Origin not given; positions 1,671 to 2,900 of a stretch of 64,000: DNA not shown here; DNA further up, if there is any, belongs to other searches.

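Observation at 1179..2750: Cyclo-ligase plus stand-alone Ftr: candidate formyl shuttle from the methanofuran/H4MPT pool into the H4F serine cycle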

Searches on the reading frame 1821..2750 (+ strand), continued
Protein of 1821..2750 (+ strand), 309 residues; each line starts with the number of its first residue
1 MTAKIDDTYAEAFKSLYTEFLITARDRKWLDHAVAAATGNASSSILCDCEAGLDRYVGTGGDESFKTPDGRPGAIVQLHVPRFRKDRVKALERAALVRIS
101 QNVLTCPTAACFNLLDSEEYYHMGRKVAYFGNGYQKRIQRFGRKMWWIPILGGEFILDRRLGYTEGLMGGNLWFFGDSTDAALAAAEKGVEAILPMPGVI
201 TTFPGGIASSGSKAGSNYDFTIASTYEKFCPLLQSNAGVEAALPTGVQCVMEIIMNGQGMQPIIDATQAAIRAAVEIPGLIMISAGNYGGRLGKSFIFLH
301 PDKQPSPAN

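Call 18: find_related_loci(query=window:1821-2750:+, collection=genome_contigs, flank=10000)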
Query window:1821-2750:+ (309 aa) in genome_contigs; peptide patterns used: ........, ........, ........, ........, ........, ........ (x = any residue, [..] = any of these).
433 stretches matched a pattern; 399 encode a relative of the query (tblastn E <= 1e-3); the best 80 are kept; 80 distinct loci.
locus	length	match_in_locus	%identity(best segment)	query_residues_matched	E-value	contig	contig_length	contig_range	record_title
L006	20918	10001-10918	90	1-306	0e+0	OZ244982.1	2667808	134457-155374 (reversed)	MAG: Gammaproteobacteria bacterium isolate c50a0692-9ae5-4c27-9875-81729ab4e4f1 genome assembly, chromosome: 1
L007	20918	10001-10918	90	1-306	0e+0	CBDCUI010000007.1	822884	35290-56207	MAG: Gammaproteobacteria bacterium isolate 743376f1-14b3-4e29-811e-3c2fa12b1d83 genome assembly, contig: contig_7, whole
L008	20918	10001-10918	89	1-306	0e+0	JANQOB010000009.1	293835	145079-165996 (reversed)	MAG: Gammaproteobacteria bacterium isolate IP29b_bin.12 k99_2053726, whole genome shotgun sequence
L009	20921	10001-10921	88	3-309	0e+0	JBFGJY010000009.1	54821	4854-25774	MAG: Gammaproteobacteria bacterium isolate Mix_sand03.2021.01.D.33 k141_2801960_length_54821_cov_14.1985, whole genome s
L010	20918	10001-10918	89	1-306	0e+0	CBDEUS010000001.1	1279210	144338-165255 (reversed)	MAG: Gammaproteobacteria bacterium isolate 4feee3f2-ccb9-4819-93ba-1bc2e9d0c05e genome assembly, contig: contig_1, whole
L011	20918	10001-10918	89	1-306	0e+0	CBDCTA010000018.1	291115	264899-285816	MAG: Gammaproteobacteria bacterium isolate 5855a647-896d-46ad-840d-d36910132e9f genome assembly, contig: contig_18, whol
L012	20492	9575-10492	89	1-306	0e+0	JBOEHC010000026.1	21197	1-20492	MAG: Gammaproteobacteria bacterium isolate PBSgam12 PBS13d_contig_2242, whole genome shotgun sequence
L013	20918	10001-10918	88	1-306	0e+0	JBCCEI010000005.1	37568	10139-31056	MAG: Pseudomonadota bacterium isolate P01_B01_bin.103 k141_460099_length_37568_cov_53.2299, whole genome shotgun sequenc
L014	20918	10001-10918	88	1-306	0e+0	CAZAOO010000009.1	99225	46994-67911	MAG TPA_asm: uncultured Thiotrichales bacterium isolate SRP072547_co1_206 genome assembly, contig: NODE_110_length_99225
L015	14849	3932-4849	88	1-306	0e+0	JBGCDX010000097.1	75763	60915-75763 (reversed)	MAG: Gammaproteobacteria bacterium isolate SGMAG-62 contig97, whole genome shotgun sequence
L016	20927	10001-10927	87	1-309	0e+0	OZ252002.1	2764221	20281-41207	MAG: Gammaproteobacteria bacterium isolate d484a861-56e0-41a6-afea-df8291d130ef genome assembly, chromosome: 1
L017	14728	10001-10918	88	1-306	0e+0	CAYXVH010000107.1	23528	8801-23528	MAG TPA_asm: uncultured Thiotrichales bacterium isolate binchicken_co231_196 genome assembly, contig: k141_2901169, whol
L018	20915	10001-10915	89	1-305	0e+0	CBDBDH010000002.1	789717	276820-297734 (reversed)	MAG: Gammaproteobacteria bacterium isolate e89fa625-5021-4a9b-bfd5-acc89245cacc genome assembly, contig: contig_2, whole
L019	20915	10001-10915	88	1-305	0e+0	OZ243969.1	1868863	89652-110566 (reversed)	MAG: Gammaproteobacteria bacterium isolate 9d7049a9-63ed-4b9d-8f30-7360124962fc genome assembly, chromosome: 1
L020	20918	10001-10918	89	1-306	0e+0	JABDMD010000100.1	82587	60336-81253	MAG: Gammaproteobacteria bacterium isolate SS_bin_92 k127_577565, whole genome shotgun sequence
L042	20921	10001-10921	82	1-306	7e-173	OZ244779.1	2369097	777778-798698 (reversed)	MAG: Candidatus Oxydemutatoraceae bacterium isolate c783f144-f5ec-4720-941b-9b53451a92fd genome assembly, chromosome: 1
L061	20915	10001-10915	80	1-305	2e-169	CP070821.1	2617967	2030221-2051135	MAG: Gammaproteobacteria bacterium isolate bin114 chromosome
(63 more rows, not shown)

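Call 25: search_protein_families(library=pfam, proteins=[L061:744-1652:-, L061:1649-2728:-, L061:2664-3848:-, L061:3808-4716:-, L061:4740-5777:-, L061:6015-7241:-, L061:10946-11911:+, L061:12272-15016:-, L061:15661-18402:-, L006:11033-11911:+], max_evalue=0.00001)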
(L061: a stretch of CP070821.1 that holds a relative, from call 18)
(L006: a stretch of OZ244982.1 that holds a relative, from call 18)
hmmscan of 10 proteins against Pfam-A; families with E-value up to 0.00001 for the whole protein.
L061:744-1652:- (302 aa): 4 families
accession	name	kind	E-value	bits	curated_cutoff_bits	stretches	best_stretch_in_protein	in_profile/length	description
PF08443.16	RimK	-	2.1e-23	83.3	21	1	104-285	3-186/188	RimK-like ATP-grasp domain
PF18030.7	Rimk_N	-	2.8e-07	31.2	26.4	1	4-99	2-94/94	RimK PreATP-grasp domain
PF14397.11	ATPgrasp_ST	-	1.5e-06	28.1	31.4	0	91-164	8-82/278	Sugar-transfer associated ATP-grasp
PF02655.19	ATP-grasp_3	-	3.6e-06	27.6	23.2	1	104-264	3-155/160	ATP-grasp domain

L061:1649-2728:- (359 aa): 1 family
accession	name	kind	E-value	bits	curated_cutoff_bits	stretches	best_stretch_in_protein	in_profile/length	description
PF02289.21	MCH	-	6.1e-117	390.7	25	1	42-355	2-311/311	Cyclohydrolase (MCH)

L061:2664-3848:- (394 aa): 1 family
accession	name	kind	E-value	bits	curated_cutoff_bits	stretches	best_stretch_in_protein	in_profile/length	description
PF02655.19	ATP-grasp_3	-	8.9e-14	52.3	23.2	1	150-275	34-160/160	ATP-grasp domain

L061:3808-4716:- (302 aa): 1 family
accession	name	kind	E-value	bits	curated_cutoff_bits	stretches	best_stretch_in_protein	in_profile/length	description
PF09176.16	Mpt_N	-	4.1e-37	126.6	27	1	18-98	1-81/81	Methylene-tetrahydromethanopterin dehydrogenase, N-terminal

L061:4740-5777:- (345 aa): 2 families
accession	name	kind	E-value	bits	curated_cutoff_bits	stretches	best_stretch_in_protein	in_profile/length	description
PF00288.32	GHMP_kinases_N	-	2e-09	38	22.3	1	82-145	9-76/87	GHMP kinases N terminal domain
PF08544.19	GHMP_kinases_C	-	1.5e-07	32.1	21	1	225-311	1-84/85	GHMP kinases C terminal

L061:6015-7241:- (408 aa): 0 families

L061:10946-11911:+ (321 aa): 2 families
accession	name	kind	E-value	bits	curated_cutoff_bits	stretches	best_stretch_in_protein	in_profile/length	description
PF02882.25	THF_DHG_CYH_C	-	9.8e-58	194.4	27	1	158-315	2-158/160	Tetrahydrofolate dehydrogenase/cyclohydrolase, NAD(P)-binding domain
PF00763.28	THF_DHG_CYH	-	2.7e-32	111.9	32.8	1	42-154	1-115/115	Tetrahydrofolate dehydrogenase/cyclohydrolase, catalytic domain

L061:12272-15016:- (914 aa): 2 families
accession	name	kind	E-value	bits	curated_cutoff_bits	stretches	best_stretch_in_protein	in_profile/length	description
PF13646.12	HEAT_2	-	2.7e-11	44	27.7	0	652-705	4-58/88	HEAT repeats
PF07690.21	MFS_1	-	1e-06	28.3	33.4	1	147-361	125-331/347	Major Facilitator Superfamily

L061:15661-18402:- (913 aa): 4 families
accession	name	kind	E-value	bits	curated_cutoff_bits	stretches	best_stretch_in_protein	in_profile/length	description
PF03176.21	MMPL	-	3e-38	132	20.5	2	79-398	33-327/333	MMPL family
PF00027.35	cNMP_binding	-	4.2e-15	55.9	27.5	1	802-885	3-88/89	Cyclic nucleotide-binding domain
PF02460.24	Patched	-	7.2e-11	42.5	23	0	242-372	29-154/156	Patched SSD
PF12349.14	Sterol-sensing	-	1.7e-10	41.4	22.3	1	243-373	5-134/153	Sterol-sensing domain of SREBP cleavage-activation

L006:11033-11911:+ (292 aa): 2 families
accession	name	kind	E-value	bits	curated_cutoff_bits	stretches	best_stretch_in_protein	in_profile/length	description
PF02882.25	THF_DHG_CYH_C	-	1.7e-60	203.4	27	1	131-287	2-157/160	Tetrahydrofolate dehydrogenase/cyclohydrolase, NAD(P)-binding domain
PF00763.28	THF_DHG_CYH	-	2.9e-33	115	32.8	1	15-127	1-115/115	Tetrahydrofolate dehydrogenase/cyclohydrolase, catalytic domain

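Call 29: find_homologous_proteins(query=L061:1649-2728:-, max_evalue=1e-10)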
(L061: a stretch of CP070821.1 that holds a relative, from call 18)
Query L061:1649-2728:- (359 aa): 8000 proteins with E <= 1e-10 among 8000 candidates; the best 120 are listed.
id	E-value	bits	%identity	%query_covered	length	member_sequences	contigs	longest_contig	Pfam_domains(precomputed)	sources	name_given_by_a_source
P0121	3.9e-223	758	100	93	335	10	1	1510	PF02289.22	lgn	-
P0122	6.1e-182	623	82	93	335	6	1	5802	PF02289.22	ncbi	-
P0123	2.1e-160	552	72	92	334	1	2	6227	PF02289.22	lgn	-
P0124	1.1e-159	549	74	89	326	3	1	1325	PF02289.22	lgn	-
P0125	2.6e-159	548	72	92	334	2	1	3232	PF02289.22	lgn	-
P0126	7.2e-159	547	71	93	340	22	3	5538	PF02289.22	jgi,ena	-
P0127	9.0e-159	546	74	89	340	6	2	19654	PF02289.22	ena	-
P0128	1.6e-158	545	74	90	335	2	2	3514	PF02289.22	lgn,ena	-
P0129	7.0e-157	540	71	93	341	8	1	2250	PF02289.22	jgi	-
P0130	2.3e-156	538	73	89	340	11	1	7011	PF02289.22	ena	-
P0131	4.6e-156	537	73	89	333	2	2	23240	PF02289.22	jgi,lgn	jgi:methenyltetrahydromethanopterin cyclohydrolase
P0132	1.0e-155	536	71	93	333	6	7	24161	PF02289.22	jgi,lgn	jgi:methenyltetrahydromethanopterin cyclohydrolase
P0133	2.0e-154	532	70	93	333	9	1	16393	PF02289.22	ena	-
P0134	3.4e-154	531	70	93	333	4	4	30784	PF02289.22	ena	-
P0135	4.5e-154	531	70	93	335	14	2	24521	PF02289.22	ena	-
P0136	6.5e-154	530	70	92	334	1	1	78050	PF02289.22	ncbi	-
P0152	1.7e-145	503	70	89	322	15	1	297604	PF02289.22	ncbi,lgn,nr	ncbi:MAG: methenyltetrahydromethanopterin cyclohydrolase [Gammaproteobacteria bacterium]|nr:methenyl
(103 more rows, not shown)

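Call 33: search_protein_representatives(protein=window:1821-2750:+)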
Query: 309 residues. Proteins with E-value up to 0.001 (for the whole library): 1007; up to 1e-10: 530; up to 1e-30: 109. The best 150 are listed.
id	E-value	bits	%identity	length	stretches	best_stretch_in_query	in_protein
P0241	7.0e-142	488.3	66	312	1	3-303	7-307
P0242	5.7e-110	383.5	70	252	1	66-300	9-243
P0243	1.2e-93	329.9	69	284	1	35-240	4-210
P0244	4.8e-93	327.9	73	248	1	3-190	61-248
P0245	1.7e-87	309.6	70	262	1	85-292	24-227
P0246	2.7e-87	309.0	75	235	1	1-188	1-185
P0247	2.4e-82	292.8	64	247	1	111-306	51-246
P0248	7.3e-82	291.2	77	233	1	76-241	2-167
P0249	1.8e-74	266.9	70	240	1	1-161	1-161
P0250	2.9e-72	259.7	59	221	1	1-206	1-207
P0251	5.5e-72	258.7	65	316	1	3-191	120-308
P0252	2.6e-66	240.1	44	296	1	4-300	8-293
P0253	2.1e-65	237.1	68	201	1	3-156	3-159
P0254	1.4e-63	231.1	45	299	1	3-299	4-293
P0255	2.6e-63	230.3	68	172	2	3-94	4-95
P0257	2.6e-60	220.4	46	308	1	4-300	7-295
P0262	2.8e-57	210.4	41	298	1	4-298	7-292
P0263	3.1e-57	210.3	40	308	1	4-297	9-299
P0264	1.7e-56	207.8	42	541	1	3-299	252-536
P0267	1.0e-54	202.0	42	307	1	4-296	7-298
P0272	1.6e-50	188.2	39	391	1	5-301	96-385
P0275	1.8e-48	181.5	41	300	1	4-299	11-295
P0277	5.0e-47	176.8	41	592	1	5-304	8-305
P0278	1.2e-46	175.5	38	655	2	4-296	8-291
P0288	2.1e-44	168.2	40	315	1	5-298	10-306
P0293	4.6e-43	163.7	33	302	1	3-298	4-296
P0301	6.1e-41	156.8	36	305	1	3-298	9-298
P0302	6.2e-41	156.7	37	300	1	4-299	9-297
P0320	1.3e-37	145.8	43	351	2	63-260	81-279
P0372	4.5e-28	114.5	48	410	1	28-180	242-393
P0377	2.2e-27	112.2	34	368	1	26-257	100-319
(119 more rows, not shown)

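Call 39: search_solved_structures(query=P0302, show_alignments=1)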
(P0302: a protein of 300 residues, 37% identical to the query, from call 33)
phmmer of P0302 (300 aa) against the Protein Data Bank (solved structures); distinct sequences matched with E-value up to 0.001: 4.
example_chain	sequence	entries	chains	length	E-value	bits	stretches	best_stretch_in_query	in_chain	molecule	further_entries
1m5h_A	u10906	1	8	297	3.3e-34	121.8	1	11-300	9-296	Formylmethanofuran--tetrahydromethanopterin formyltransferase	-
1m5s_A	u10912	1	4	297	7.7e-34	120.6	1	9-300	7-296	Formylmethanofuran--tetrahydromethanopterin formyltransferase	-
1ftr_A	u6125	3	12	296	2e-28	102.8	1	9-300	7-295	FORMYLMETHANOFURAN:TETRAHYDROMETHANOPTERIN FORMYLTRANSFERASE | Formylmethanofuran--tetrahydromethanopterin formyltransferase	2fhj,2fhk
6s6y_D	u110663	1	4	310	6.6e-21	78.1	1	9-300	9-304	Formylmethanofuran--tetrahydromethanopterin formyltransferase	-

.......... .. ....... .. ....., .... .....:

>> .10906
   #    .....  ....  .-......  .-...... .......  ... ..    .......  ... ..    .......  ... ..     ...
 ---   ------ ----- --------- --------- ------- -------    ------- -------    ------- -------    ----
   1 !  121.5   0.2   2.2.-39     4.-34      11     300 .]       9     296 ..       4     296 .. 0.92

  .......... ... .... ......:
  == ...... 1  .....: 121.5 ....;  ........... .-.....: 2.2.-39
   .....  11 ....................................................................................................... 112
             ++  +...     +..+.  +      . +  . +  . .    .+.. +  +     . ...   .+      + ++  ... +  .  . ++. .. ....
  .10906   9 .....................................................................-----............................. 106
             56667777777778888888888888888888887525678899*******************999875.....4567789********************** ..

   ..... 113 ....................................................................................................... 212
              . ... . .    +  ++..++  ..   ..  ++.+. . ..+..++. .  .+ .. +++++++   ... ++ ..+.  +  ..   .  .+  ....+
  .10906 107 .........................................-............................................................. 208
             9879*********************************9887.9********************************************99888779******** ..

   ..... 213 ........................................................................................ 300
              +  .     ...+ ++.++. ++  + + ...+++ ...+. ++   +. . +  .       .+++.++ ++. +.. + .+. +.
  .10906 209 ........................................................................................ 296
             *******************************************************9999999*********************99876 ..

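Call 40: search_solved_structures(query=P0301, show_alignments=1)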
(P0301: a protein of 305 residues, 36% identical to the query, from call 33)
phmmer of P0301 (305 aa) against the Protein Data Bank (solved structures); distinct sequences matched with E-value up to 0.001: 4.
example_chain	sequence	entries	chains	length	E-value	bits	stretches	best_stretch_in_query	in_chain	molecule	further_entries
1m5h_A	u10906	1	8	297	1.1e-85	290.8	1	4-301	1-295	Formylmethanofuran--tetrahydromethanopterin formyltransferase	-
1ftr_A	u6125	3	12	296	9.7e-82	277.8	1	5-302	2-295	FORMYLMETHANOFURAN:TETRAHYDROMETHANOPTERIN FORMYLTRANSFERASE | Formylmethanofuran--tetrahydromethanopterin formyltransferase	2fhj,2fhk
1m5s_A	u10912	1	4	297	1.7e-79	270.4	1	5-301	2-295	Formylmethanofuran--tetrahydromethanopterin formyltransferase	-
6s6y_D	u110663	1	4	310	1.9e-44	155.3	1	6-304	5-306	Formylmethanofuran--tetrahydromethanopterin formyltransferase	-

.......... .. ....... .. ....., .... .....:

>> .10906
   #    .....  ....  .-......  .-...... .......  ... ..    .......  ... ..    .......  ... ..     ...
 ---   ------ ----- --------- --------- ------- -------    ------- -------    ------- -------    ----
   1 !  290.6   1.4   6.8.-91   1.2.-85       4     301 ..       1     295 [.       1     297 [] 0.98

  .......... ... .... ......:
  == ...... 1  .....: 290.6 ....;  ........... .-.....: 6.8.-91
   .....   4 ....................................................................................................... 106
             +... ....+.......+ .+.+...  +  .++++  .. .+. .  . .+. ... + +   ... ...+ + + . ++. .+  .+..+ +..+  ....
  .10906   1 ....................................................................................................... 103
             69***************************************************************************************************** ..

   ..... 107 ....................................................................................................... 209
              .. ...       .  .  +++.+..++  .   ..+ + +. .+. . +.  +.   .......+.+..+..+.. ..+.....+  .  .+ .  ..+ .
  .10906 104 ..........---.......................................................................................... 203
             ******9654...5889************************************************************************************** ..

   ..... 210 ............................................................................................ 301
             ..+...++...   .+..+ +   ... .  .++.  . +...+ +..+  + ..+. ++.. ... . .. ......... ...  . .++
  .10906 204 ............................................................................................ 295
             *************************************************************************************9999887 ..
